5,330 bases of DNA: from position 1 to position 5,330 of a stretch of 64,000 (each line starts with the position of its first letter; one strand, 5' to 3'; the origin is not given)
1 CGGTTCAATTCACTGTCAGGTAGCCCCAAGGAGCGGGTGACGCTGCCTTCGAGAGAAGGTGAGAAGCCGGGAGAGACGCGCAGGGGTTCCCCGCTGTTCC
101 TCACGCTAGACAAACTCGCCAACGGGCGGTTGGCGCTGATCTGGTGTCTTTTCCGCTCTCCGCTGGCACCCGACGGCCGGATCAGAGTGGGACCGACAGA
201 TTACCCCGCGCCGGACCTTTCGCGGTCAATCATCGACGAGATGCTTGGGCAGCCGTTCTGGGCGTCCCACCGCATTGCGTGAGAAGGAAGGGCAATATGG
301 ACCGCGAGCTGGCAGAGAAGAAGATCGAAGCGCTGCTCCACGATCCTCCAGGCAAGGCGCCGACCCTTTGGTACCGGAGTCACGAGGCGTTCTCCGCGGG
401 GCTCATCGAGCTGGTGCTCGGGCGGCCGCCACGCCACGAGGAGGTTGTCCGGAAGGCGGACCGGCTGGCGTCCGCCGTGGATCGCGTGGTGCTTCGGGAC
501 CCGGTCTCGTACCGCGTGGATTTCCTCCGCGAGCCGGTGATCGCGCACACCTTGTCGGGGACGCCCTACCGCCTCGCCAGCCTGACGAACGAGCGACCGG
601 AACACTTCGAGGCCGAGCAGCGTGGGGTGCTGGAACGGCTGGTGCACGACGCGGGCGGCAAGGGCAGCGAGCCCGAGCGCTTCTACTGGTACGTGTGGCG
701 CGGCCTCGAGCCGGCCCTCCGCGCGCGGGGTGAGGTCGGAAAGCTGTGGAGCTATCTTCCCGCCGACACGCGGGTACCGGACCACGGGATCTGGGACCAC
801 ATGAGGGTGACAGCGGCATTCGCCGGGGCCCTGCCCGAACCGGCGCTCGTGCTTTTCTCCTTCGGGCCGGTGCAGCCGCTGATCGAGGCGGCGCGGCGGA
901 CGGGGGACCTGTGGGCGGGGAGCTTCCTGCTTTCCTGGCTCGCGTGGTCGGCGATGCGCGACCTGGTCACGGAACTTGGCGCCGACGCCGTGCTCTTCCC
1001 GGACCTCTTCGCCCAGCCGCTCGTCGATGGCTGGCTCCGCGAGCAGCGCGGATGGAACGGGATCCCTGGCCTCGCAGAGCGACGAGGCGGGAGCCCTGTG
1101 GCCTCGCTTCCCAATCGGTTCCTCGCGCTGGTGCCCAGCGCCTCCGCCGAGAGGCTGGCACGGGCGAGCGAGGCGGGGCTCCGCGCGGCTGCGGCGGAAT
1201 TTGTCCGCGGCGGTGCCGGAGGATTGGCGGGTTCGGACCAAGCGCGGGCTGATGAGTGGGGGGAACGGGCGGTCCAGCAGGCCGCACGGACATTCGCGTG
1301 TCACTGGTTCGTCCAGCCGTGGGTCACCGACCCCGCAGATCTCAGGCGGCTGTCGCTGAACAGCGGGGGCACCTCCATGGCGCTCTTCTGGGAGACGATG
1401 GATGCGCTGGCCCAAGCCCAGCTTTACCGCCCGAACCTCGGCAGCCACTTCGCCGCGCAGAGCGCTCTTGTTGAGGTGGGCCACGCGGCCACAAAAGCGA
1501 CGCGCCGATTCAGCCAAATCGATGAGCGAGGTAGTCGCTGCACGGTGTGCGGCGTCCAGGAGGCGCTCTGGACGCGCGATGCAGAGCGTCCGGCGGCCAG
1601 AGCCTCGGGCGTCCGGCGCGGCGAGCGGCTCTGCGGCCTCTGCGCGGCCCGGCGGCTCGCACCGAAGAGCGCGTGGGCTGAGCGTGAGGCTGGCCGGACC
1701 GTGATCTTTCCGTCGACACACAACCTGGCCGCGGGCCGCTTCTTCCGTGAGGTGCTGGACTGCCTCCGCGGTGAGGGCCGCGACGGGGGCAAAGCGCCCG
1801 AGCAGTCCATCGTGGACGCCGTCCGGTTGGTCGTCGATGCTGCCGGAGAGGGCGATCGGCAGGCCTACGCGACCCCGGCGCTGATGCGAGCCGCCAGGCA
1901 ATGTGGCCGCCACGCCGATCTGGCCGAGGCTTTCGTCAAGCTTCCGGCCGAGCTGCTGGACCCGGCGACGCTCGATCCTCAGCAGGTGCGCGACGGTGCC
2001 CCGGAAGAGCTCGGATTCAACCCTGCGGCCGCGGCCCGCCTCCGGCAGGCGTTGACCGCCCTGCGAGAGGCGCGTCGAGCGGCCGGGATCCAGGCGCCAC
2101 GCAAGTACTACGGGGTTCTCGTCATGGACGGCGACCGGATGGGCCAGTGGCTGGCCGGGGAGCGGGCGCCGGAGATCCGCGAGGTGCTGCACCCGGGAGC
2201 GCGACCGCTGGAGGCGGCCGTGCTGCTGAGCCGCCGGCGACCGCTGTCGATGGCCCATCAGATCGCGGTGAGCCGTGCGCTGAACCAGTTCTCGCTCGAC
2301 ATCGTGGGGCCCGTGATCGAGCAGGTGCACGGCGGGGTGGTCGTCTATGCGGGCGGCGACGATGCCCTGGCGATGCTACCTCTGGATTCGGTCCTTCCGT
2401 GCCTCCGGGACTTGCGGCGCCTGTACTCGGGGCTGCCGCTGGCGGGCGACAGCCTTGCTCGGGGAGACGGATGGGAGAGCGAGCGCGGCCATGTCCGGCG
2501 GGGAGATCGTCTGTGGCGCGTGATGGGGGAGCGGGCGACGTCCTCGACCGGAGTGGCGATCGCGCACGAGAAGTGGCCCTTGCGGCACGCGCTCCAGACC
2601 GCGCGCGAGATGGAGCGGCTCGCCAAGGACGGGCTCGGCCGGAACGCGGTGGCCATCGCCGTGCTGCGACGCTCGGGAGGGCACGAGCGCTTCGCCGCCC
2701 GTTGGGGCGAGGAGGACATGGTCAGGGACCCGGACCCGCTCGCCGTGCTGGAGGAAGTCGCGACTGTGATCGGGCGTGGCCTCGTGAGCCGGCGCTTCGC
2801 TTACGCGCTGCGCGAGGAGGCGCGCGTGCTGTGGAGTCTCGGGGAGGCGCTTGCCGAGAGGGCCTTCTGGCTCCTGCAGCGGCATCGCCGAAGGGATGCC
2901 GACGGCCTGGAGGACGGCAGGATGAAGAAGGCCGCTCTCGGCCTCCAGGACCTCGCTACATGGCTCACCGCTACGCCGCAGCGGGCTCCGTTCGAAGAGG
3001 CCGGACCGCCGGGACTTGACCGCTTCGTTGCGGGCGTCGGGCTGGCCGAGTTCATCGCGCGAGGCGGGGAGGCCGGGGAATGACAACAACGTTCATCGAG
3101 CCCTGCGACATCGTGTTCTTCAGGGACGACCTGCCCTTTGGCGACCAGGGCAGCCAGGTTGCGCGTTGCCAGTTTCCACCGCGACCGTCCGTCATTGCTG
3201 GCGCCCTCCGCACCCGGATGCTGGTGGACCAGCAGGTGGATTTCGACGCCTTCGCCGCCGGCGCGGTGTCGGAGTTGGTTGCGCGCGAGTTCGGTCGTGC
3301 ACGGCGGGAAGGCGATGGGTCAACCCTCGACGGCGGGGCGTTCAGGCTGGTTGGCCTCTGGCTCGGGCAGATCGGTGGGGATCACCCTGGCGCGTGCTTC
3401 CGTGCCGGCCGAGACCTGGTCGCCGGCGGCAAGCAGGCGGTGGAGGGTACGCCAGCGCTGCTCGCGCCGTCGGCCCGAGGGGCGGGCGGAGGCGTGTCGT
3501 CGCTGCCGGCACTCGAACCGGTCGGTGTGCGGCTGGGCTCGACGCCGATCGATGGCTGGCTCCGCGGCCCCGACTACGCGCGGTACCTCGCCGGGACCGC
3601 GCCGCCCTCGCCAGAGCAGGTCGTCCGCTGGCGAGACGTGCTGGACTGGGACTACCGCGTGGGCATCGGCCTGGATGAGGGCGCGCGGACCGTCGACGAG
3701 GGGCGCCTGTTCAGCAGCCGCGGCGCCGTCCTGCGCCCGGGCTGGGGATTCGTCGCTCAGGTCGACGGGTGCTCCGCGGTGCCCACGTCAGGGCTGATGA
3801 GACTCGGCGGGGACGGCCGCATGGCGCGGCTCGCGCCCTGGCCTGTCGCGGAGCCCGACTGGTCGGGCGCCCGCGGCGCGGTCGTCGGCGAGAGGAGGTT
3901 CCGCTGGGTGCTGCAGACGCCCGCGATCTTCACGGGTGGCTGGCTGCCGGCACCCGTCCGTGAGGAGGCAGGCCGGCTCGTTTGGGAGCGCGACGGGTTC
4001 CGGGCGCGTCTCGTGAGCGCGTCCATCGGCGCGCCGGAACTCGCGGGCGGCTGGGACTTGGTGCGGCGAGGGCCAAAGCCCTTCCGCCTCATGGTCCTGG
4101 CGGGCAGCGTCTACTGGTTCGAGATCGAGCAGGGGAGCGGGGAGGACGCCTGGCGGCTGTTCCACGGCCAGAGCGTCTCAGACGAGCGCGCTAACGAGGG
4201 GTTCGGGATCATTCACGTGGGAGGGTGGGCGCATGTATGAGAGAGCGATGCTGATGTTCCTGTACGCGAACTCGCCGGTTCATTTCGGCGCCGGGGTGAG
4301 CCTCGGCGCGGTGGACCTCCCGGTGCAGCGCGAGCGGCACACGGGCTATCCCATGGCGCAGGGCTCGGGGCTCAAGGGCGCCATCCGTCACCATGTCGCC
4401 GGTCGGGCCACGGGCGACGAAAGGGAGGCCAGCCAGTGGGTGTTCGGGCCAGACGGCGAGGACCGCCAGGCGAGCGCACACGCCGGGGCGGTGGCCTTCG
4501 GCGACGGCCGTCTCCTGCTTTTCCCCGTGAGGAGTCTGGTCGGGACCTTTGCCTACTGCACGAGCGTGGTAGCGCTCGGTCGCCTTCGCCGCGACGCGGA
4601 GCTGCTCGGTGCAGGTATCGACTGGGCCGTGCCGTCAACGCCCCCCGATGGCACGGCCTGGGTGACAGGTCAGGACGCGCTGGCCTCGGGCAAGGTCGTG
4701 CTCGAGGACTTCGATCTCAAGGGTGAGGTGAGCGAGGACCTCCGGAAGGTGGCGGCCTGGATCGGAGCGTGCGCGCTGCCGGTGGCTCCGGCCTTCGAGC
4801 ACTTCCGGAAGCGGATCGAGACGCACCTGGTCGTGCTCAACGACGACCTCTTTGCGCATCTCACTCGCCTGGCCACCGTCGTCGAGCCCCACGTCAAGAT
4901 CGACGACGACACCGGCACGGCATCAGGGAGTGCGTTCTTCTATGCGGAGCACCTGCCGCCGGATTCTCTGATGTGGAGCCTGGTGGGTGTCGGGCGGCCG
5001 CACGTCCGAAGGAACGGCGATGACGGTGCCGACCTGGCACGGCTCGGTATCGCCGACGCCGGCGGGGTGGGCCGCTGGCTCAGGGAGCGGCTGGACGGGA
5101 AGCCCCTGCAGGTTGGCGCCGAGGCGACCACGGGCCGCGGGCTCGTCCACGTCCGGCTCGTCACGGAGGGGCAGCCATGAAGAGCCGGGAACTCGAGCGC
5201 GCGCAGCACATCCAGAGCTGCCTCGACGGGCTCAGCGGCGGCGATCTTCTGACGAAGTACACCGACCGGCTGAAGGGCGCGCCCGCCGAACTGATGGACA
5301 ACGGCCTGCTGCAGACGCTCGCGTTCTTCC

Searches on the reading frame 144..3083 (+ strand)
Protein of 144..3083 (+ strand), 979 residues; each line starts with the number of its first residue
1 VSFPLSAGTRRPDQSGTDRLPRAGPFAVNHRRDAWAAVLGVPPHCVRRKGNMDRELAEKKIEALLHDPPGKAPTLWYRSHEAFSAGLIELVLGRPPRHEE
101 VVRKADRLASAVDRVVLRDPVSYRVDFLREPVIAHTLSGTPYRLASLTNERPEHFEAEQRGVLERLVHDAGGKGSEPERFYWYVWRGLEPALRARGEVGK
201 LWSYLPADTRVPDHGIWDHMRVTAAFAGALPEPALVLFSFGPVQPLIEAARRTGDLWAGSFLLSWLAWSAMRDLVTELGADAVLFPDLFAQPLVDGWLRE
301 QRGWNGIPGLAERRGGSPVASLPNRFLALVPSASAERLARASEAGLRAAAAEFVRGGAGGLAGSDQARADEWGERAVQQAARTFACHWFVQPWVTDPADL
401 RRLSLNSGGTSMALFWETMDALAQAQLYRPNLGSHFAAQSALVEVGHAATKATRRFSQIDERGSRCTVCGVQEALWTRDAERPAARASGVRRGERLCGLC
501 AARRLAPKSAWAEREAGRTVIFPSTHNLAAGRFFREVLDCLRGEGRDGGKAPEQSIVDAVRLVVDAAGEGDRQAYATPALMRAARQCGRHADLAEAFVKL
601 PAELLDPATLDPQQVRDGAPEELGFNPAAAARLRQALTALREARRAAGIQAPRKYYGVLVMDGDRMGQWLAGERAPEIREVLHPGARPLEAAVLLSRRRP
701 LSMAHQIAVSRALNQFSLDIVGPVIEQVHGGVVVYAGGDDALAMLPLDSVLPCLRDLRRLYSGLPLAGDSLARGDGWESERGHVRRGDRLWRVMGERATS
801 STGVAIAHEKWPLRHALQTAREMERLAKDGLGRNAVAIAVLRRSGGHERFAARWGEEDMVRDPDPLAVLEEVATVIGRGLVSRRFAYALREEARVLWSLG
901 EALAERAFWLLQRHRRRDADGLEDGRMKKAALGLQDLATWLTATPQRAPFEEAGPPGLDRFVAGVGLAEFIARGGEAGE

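Call 67: search_protein_families(library=pfam, proteins=[window:144-3083:+], max_evalue=0.00001)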
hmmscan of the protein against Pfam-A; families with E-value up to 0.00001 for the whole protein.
window:144-3083:+ (979 aa): 2 families
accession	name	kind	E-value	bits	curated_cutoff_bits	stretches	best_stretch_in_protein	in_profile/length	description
PF12469.13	Cmr2_N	-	2.2e-30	105.4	25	1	235-353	1-109/111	CRISPR-associated protein Cmr2, N-terminal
PF22335.1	Cas10-Cmr2_palm2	-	2e-25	89.9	27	1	655-837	1-133/133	Cas10/Cmr2, second palm domain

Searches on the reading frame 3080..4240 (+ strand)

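Call 67: search_protein_families(library=pfam, proteins=[window:3080-4240:+], max_evalue=0.00001)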
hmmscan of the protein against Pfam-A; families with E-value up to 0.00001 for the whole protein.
window:3080-4240:+ (386 aa): 1 family
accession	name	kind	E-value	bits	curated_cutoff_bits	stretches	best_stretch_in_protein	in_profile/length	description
PF09700.15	Cas_Cmr3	-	4.4e-53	181.5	21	1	6-383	3-367/367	CRISPR-associated protein (Cas_Cmr3)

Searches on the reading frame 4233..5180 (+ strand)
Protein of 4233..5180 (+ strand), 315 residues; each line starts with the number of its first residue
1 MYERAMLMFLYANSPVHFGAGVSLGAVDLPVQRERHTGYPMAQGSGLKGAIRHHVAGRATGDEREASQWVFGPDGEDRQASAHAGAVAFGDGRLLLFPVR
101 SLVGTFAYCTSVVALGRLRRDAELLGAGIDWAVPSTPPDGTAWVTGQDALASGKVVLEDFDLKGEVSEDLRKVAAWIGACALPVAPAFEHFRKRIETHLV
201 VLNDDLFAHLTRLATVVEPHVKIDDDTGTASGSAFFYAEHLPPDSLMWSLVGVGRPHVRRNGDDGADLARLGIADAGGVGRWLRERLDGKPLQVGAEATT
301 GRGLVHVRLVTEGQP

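Call 67: search_protein_families(library=pfam, proteins=[window:4233-5180:+], max_evalue=0.00001)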
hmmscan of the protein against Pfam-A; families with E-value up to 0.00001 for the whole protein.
window:4233-5180:+ (315 aa): 1 family
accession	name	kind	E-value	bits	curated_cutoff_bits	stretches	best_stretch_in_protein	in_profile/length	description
PF03787.20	RAMPs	-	3e-16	60.9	22.1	1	10-304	2-187/189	RAMP superfamily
